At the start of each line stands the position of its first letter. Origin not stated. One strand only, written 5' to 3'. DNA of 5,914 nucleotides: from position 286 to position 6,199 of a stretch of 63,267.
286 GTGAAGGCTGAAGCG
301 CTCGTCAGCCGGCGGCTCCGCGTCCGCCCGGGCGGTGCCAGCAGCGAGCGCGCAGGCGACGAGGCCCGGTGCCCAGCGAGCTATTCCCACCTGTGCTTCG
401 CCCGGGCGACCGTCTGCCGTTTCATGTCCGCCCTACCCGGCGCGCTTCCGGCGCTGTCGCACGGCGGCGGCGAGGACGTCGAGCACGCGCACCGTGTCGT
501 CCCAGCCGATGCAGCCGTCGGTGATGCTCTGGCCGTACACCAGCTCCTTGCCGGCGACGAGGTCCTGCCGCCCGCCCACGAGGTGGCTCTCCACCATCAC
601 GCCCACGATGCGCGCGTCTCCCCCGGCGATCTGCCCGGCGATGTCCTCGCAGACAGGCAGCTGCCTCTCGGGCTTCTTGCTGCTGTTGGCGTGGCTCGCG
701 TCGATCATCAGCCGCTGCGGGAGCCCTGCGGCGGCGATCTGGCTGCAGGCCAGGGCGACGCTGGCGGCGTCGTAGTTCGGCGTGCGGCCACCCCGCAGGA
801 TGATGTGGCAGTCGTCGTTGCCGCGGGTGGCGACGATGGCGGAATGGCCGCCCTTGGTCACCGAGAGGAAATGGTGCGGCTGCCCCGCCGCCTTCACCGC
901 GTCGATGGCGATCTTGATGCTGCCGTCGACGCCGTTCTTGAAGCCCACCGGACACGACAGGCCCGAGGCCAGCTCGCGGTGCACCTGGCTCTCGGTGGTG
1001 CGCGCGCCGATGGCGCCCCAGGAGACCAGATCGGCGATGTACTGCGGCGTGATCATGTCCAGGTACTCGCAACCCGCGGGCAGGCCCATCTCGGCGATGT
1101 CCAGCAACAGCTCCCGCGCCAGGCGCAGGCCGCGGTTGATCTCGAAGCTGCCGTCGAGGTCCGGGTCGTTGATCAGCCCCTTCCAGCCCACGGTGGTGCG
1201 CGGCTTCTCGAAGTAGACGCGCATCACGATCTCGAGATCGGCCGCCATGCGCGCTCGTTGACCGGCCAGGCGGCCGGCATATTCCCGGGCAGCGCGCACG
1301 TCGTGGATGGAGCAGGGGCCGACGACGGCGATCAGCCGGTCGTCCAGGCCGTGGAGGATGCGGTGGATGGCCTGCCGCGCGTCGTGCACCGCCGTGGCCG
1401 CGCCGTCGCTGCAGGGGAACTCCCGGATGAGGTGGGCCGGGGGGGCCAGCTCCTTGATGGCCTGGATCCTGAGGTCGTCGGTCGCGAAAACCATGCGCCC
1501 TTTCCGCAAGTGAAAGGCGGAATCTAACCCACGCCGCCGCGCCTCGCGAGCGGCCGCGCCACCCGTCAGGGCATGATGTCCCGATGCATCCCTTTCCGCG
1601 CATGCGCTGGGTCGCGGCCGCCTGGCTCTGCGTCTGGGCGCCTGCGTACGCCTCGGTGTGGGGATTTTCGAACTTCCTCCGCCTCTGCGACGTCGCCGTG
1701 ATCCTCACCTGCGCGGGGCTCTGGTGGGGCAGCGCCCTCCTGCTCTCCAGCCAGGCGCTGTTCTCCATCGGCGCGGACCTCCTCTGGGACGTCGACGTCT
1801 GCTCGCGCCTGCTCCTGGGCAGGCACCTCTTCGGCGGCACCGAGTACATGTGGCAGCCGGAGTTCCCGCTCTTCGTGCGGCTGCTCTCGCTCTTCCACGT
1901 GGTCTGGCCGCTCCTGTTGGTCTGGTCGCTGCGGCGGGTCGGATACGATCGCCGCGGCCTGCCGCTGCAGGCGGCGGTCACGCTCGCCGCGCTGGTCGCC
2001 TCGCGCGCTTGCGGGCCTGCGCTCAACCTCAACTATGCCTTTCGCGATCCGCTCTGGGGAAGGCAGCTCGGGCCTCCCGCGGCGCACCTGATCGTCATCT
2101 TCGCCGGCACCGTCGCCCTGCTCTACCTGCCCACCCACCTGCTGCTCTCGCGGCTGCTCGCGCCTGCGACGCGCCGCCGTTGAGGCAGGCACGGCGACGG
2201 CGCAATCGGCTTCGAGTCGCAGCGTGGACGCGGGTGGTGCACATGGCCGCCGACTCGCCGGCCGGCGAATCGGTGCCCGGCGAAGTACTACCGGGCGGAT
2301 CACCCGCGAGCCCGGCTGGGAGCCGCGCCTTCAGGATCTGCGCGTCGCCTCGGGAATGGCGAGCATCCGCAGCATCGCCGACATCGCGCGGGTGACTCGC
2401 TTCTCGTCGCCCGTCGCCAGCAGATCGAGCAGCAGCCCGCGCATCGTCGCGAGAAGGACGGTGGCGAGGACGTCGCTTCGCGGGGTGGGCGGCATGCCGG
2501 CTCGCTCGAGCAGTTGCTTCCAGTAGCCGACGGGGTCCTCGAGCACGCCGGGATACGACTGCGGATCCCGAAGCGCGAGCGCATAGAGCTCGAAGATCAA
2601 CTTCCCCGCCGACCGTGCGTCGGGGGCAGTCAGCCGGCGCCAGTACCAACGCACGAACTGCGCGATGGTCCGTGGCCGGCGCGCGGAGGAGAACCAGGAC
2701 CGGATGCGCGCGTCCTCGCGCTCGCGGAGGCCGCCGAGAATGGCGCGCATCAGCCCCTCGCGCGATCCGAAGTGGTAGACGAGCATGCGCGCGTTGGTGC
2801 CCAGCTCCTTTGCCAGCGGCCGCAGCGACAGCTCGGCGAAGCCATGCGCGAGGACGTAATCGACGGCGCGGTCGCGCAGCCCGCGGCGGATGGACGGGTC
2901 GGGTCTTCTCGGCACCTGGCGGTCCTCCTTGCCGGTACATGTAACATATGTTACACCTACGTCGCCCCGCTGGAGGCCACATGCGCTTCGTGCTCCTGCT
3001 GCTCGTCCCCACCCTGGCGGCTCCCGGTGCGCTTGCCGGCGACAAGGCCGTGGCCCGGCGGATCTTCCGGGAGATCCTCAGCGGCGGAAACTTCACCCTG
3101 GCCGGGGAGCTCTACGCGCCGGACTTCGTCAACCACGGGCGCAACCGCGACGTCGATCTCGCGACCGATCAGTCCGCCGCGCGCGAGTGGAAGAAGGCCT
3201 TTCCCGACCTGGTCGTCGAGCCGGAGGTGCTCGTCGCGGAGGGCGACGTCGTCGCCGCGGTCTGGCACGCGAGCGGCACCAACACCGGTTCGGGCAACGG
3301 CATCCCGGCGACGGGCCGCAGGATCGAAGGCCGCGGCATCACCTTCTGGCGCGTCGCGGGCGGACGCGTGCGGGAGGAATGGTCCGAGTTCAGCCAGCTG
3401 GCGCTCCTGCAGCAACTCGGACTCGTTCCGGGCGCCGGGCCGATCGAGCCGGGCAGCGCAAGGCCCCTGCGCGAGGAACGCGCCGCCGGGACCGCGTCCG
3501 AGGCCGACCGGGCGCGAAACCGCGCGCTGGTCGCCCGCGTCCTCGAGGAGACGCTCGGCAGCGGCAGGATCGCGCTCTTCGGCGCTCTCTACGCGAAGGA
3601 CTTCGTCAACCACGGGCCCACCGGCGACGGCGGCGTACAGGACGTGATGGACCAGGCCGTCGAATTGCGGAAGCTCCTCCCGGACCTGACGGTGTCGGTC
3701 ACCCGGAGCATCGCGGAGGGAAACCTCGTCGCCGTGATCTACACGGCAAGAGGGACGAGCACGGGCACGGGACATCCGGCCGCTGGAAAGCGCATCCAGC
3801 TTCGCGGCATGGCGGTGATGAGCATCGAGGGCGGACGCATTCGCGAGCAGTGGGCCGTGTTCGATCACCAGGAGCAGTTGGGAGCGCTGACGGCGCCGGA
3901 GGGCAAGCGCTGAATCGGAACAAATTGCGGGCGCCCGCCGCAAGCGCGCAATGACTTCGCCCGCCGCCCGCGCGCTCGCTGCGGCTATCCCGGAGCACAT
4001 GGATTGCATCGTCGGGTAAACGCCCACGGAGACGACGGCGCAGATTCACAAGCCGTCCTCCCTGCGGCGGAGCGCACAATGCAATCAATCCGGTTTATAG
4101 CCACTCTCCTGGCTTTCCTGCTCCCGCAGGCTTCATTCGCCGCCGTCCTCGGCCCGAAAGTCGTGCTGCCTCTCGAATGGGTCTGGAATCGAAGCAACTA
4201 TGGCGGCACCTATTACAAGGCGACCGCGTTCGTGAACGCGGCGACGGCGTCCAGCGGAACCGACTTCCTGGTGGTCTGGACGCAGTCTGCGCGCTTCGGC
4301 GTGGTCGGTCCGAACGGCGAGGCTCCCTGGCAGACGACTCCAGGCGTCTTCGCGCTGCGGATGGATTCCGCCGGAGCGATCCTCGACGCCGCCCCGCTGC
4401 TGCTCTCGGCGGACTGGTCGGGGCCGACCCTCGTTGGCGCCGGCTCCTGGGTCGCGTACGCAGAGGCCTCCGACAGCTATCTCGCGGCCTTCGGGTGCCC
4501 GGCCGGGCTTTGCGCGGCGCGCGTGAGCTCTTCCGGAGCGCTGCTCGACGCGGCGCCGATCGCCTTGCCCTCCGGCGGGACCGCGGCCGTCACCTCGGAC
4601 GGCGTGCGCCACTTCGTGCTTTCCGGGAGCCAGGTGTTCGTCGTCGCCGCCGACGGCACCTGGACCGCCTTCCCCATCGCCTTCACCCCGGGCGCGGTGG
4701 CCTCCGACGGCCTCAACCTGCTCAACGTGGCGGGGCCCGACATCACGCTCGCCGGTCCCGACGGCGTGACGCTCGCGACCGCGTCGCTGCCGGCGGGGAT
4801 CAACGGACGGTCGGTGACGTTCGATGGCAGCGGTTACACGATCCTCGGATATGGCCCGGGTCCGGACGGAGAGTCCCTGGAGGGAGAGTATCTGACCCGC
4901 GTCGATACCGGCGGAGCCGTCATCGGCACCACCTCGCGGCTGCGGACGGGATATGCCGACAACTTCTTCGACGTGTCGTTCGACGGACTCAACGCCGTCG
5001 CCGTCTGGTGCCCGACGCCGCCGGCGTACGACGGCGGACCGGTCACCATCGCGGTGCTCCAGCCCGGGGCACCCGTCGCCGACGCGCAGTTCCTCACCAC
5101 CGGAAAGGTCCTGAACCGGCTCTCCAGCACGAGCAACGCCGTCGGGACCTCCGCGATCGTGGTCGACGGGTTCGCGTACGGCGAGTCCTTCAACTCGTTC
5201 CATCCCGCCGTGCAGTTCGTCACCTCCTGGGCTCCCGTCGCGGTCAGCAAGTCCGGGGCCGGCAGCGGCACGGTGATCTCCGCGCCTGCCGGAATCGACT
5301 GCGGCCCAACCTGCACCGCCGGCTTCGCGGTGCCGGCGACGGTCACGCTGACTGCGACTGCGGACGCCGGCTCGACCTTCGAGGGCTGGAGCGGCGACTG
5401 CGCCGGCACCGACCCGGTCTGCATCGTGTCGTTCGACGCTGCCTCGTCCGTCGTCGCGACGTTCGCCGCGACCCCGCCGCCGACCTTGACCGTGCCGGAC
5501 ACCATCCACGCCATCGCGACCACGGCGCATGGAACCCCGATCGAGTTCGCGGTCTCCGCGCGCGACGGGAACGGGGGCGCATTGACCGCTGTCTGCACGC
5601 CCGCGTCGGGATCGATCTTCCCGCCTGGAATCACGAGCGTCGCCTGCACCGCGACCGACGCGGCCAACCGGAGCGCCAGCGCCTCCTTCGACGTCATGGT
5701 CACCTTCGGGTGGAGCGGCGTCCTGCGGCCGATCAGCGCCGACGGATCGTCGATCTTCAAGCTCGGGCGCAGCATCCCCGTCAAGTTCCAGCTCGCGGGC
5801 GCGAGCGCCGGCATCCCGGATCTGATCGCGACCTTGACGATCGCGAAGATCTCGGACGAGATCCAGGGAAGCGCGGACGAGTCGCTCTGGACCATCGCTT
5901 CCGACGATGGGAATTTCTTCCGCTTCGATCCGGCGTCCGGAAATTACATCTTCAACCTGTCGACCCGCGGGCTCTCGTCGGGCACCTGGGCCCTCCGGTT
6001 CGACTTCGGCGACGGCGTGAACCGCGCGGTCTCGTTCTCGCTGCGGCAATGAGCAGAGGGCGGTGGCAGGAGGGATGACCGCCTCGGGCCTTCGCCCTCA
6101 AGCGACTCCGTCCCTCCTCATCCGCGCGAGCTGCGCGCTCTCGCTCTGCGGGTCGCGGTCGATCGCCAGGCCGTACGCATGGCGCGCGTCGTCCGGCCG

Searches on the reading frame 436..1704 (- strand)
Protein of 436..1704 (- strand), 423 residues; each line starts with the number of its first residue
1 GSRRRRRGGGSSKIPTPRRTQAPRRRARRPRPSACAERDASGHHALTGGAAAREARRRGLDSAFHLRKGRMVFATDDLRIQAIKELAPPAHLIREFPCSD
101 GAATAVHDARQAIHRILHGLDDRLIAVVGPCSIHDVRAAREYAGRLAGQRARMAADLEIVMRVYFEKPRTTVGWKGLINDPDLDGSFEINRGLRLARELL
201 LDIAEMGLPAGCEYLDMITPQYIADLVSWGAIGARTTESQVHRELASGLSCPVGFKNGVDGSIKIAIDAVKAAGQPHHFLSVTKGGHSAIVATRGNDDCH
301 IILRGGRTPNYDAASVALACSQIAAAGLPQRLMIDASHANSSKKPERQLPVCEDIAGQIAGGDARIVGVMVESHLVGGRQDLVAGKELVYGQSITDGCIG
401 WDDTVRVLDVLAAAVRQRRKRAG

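Call 56: search_protein_families(library=pfam, proteins=[window:436-1704:-], max_evalue=0.00001)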
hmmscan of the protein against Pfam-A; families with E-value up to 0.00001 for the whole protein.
window:436-1704:- (423 aa): 1 family
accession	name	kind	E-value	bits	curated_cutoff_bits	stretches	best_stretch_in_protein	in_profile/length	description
PF00793.26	DAHP_synth_1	-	1.8e-90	303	25.5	1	115-407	9-268/270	DAHP synthetase I family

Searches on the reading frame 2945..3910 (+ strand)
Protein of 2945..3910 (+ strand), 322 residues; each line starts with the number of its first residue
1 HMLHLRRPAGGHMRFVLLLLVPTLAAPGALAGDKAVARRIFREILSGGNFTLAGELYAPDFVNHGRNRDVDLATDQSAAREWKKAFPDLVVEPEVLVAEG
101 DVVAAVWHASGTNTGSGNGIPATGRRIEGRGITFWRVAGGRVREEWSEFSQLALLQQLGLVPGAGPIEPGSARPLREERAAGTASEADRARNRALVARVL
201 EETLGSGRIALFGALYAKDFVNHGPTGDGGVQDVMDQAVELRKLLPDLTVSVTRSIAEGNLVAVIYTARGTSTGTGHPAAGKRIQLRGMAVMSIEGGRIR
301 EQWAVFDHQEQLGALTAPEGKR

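Call 56: search_protein_families(library=pfam, proteins=[window:2945-3910:+], max_evalue=0.00001)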
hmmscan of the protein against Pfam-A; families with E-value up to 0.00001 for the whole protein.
window:2945-3910:+ (322 aa): 3 families
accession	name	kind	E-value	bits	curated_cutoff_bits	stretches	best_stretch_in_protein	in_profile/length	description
PF07366.18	SnoaL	-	8.2e-51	171.5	28.4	2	36-158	2-126/126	SnoaL-like polyketide cyclase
PF12680.13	SnoaL_2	-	2.1e-35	121.8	27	2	198-301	3-101/102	SnoaL-like domain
PF14534.12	DUF4440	-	1.1e-06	29.5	25.2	0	198-297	6-103/107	Domain of unknown function (DUF4440)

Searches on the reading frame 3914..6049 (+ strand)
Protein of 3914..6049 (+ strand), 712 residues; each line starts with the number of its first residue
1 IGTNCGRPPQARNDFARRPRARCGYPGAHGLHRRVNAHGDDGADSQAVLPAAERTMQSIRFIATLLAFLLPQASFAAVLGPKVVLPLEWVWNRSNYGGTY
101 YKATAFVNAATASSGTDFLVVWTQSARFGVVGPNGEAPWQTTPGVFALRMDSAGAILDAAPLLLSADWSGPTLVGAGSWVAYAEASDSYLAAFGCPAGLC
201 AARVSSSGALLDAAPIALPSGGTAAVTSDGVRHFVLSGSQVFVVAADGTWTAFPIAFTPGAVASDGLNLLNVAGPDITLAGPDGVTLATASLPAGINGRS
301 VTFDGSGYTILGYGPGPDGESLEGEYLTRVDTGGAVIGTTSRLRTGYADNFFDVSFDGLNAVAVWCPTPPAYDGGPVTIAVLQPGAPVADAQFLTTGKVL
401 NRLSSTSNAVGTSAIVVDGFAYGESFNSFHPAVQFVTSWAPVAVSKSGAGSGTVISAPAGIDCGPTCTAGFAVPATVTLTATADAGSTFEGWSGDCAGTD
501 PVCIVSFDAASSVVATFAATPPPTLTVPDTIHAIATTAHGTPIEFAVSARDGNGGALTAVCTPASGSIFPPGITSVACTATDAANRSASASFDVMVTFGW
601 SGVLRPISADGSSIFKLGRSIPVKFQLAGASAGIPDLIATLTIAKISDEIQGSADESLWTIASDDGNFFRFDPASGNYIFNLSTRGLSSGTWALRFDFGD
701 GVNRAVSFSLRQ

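Call 56: search_protein_families(library=pfam, proteins=[window:3914-6049:+], max_evalue=0.00001)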
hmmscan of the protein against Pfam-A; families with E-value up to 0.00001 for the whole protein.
window:3914-6049:+ (712 aa): 2 families
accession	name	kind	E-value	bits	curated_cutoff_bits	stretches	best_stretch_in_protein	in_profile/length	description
PF18998.6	Flg_new_2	-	4.2e-07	30.3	23.6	1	475-519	23-71/73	Divergent InlB B-repeat domain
PF02494.22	HYR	-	9.4e-06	26.3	21.7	0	520-596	3-81/81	HYR domain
